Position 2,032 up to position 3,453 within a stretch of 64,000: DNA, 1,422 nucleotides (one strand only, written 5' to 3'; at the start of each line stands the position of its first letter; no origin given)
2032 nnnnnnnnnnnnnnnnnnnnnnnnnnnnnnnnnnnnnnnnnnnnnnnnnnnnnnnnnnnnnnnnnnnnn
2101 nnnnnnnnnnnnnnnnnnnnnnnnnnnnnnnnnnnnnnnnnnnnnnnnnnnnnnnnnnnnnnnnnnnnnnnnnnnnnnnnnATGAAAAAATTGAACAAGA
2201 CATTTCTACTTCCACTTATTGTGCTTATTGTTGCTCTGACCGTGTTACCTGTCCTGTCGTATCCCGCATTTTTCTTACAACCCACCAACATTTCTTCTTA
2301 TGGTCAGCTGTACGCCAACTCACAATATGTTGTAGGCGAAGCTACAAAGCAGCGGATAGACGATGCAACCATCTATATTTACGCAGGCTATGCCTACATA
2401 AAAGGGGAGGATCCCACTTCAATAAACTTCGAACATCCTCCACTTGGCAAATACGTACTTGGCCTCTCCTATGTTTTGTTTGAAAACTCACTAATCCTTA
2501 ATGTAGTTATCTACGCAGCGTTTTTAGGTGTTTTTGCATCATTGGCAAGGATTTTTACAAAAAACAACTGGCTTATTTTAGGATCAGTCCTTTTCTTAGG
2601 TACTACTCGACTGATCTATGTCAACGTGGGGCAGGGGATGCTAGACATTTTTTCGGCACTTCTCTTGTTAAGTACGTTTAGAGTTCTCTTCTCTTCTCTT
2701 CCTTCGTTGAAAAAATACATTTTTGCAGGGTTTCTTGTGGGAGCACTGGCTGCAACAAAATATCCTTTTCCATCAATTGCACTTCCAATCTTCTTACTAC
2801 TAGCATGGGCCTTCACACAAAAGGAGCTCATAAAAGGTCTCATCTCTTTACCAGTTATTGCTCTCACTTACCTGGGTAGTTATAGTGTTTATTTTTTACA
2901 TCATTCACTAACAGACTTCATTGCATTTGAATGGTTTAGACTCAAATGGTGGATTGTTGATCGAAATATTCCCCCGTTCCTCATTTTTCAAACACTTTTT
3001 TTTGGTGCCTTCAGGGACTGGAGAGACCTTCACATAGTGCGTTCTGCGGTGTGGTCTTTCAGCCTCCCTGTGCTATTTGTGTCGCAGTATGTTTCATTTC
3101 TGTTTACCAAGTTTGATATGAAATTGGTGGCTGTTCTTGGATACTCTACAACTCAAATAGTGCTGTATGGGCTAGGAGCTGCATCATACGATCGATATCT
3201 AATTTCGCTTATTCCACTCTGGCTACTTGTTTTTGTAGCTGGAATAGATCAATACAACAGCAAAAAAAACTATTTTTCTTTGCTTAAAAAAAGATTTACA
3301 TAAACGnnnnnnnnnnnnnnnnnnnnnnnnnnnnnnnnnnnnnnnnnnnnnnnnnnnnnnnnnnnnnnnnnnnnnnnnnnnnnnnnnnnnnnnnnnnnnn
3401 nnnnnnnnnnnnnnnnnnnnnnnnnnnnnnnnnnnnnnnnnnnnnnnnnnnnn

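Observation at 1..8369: Six tandem, strand-alternating GT39/PMT-type GT-C glycosyltransferase paralogs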

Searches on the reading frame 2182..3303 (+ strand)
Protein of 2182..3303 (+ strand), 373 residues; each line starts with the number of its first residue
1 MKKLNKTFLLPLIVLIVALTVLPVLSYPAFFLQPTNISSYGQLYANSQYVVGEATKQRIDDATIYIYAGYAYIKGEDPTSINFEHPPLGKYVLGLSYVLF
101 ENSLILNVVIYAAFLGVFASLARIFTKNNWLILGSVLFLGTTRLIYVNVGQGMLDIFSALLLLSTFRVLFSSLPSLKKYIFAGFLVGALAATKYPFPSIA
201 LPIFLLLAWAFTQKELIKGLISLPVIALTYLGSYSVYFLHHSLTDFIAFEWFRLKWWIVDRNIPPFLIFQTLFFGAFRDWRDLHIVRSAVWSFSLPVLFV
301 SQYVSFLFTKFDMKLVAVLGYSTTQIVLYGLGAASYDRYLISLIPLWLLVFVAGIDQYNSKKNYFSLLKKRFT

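Call 5: search_protein_families(library=pfam, proteins=[window:2182-3303:+], max_evalue=0.01)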
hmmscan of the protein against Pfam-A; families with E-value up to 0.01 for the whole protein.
window:2182-3303:+ (373 aa): 0 families

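Call 6: search_protein_families(library=ncbifam, proteins=[window:2182-3303:+], max_evalue=0.01)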
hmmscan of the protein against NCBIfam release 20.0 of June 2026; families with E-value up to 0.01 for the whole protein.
window:2182-3303:+ (373 aa): 0 families

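Call 20: find_homologous_proteins(query=window:2182-3303:+, max_evalue=0.00001)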
Query window:2182-3303:+ (373 aa): 32 proteins with E <= 0.00001 among 8000 candidates.
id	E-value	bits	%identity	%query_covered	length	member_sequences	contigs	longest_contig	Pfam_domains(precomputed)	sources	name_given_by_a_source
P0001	8.0e-168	577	100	72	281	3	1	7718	-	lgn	-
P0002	1.1e-164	566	69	99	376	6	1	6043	-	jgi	-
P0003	6.1e-162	557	68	99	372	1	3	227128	-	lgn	-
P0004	1.7e-161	556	67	99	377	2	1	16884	-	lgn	-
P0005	3.2e-151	522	64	97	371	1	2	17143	-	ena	-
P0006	6.0e-144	498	68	90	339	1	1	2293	-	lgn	-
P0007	3.1e-137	476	60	99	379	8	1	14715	-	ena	-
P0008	5.3e-85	304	44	93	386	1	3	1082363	-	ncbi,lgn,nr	ncbi:MAG: hypothetical protein H6772_00555 [Pseudomonadales bacterium]|nr:hypothetical protein [Pseu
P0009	1.0e-78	283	44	94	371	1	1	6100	-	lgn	-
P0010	7.8e-78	280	43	92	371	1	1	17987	-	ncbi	-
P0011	1.0e-77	280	44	96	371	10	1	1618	-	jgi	-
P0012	1.0e-76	277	41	94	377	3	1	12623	-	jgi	-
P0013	1.2e-76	277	42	92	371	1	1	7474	-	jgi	jgi:predicted membrane-bound dolichyl-phosphate-mannose-protein mannosyltransferase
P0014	1.4e-76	276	43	93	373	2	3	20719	-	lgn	-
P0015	2.1e-76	276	40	98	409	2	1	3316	PF13231.13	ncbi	-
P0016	4.6e-75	271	43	92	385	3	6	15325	PF13231.13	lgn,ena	-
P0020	5.8e-64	235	39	89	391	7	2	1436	PF13231.13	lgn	-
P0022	4.4e-61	225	38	92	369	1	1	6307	PF02366.25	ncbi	-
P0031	2.3e-7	49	34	27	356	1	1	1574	PF02366.25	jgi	jgi:hypothetical protein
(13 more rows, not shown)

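Call 24: search_solved_structures(query=A1, max_evalue=1, show_alignments=1)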
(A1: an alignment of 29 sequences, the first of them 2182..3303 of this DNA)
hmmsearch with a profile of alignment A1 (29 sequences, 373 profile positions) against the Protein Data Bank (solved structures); distinct sequences matched with E-value up to 1: 0.

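Call 33: predict_structure(alignment_id=A1)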
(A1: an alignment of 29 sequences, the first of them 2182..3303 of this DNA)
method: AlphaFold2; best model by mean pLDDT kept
length: 373 residues; sequences in the alignment: 29
mean_pLDDT: 92.4   pTM: 0.91
mean pLDDT of the five models: 92.4, 91.7, 91.4, 91.1, 90.5
residues with pLDDT >= 90: 301; 70-90: 53; 50-70: 16; < 50: 3
segments of 3 or more residues with pLDDT < 50: 1-3
pLDDT, mean of each block of 10 residues (from residue 1): 68 98 95 95 89 80 95 94 92 98 97 99 97 98 94 94 99 98 98 82 98 98 98 96 96 82 87 92 87 97 96 97 96 91 98 92 68 72
secondary structure, 60 per line:
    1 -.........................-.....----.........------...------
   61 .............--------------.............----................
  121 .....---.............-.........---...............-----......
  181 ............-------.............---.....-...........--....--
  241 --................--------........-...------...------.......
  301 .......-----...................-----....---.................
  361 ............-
elements in order: H2-26 H28-32 H37-45 H61-73 H88-100 H105-125 H129-141 H143-151 H155-169 H175-192 H200-212 H216-220 H222-232 H235-238 H243-258 H267-274 E276-278 E285-287 H294-307 H313-331 H337-340 H344-372

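Call 41: fold_search(model_id=the predicted structure, library=pdb)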
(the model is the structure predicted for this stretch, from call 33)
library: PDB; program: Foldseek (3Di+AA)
matches with E <= 10: 156; with E <= 0.001: 2
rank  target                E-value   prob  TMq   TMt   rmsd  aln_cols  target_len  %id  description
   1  5f15                  1.1e-04  1.00  0.57  0.41   7.1       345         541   15  Crystal Structure of ArnT from Cupriavidus metallidurans bound to Undecaprenyl phosphate (released 2016-02-17)
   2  5ezm                  1.8e-04  1.00  0.55  0.40   4.8       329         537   15  Crystal Structure of ArnT from Cupriavidus metallidurans in the apo state (released 2016-02-17)
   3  3wak                  7.7e-03  1.00  0.51  0.25  14.1       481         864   13  Crystal structure of the Archaeoglobus fulgidus oligosaccharyltransferase (O29867_ARCFU) in the apo form (released 2013-10-30)
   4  8if8_C                2.1e-02  1.00  0.42  0.29  14.7       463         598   14  Arabinosyltransferase AftA (released 2023-05-31)
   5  8if8_B                2.2e-02  1.00  0.46  0.31  12.3       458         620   16  Arabinosyltransferase AftA (released 2023-05-31)
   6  3waj                  3.7e-02  1.00  0.47  0.24  11.5       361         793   14  Crystal structure of the Archaeoglobus fulgidus oligosaccharyltransferase (O29867_ARCFU) complex with Zn and sulfate (released 2013-10-30)
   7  9wno_A                4.8e-02  1.00  0.49  0.45   9.9       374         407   15  Cryo-EM structure of Candida glabrata GPI mannosyltransferase I bound to Dol-P-Man (released 2025-12-03)
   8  9i5k_A                5.2e-02  1.00  0.57  0.45   7.1       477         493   12  Structure of the Chaetomium thermophilum Pmt4 homodimer (C2 symmetry) (released 2025-12-24)
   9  6p25_B                6.2e-02  1.00  0.37  0.21  10.5       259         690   17  Structure of S. cerevisiae protein O-mannosyltransferase Pmt1-Pmt2 complex bound to the sugar donor and a peptide acce (released 2019-07-10)
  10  9s6s_A                7.0e-02  0.98  0.43  0.31  10.5       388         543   14  Ternary cryo-EM structure of human ALG9 with Dol25-PP-GlcNAc2Man6, Dol25-P-Man and Fab (released 2026-03-18)
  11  9s6u_A                8.7e-02  0.99  0.48  0.35  10.2       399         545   11  Ternary cryo-EM structure of human ALG9 with Dol25-PP-GlcNAc2Man8, Dol25-P-Man and Fab (released 2026-03-18)
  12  5ogl_A                1.1e-01  0.99  0.48  0.28  10.8       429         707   13  Structure of bacterial oligosaccharyltransferase PglB in complex with an acceptor peptide and an lipid-linked oligosac (released 2017-10-25)
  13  6p25_A                1.4e-01  0.98  0.33  0.18  12.0       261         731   16  Structure of S. cerevisiae protein O-mannosyltransferase Pmt1-Pmt2 complex bound to the sugar donor and a peptide acce (released 2019-07-10)
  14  8imx_U                1.5e-01  0.97  0.46  0.42  10.4       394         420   14  Cryo-EM structure of GPI-T with a chimeric GPI-anchored protein (released 2023-08-16)
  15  9ub7_B                1.6e-01  0.91  0.39  0.37  13.7       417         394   12  Structure of glycosylphosphatidylinositol transamidase,state 1 (released 2026-04-08)
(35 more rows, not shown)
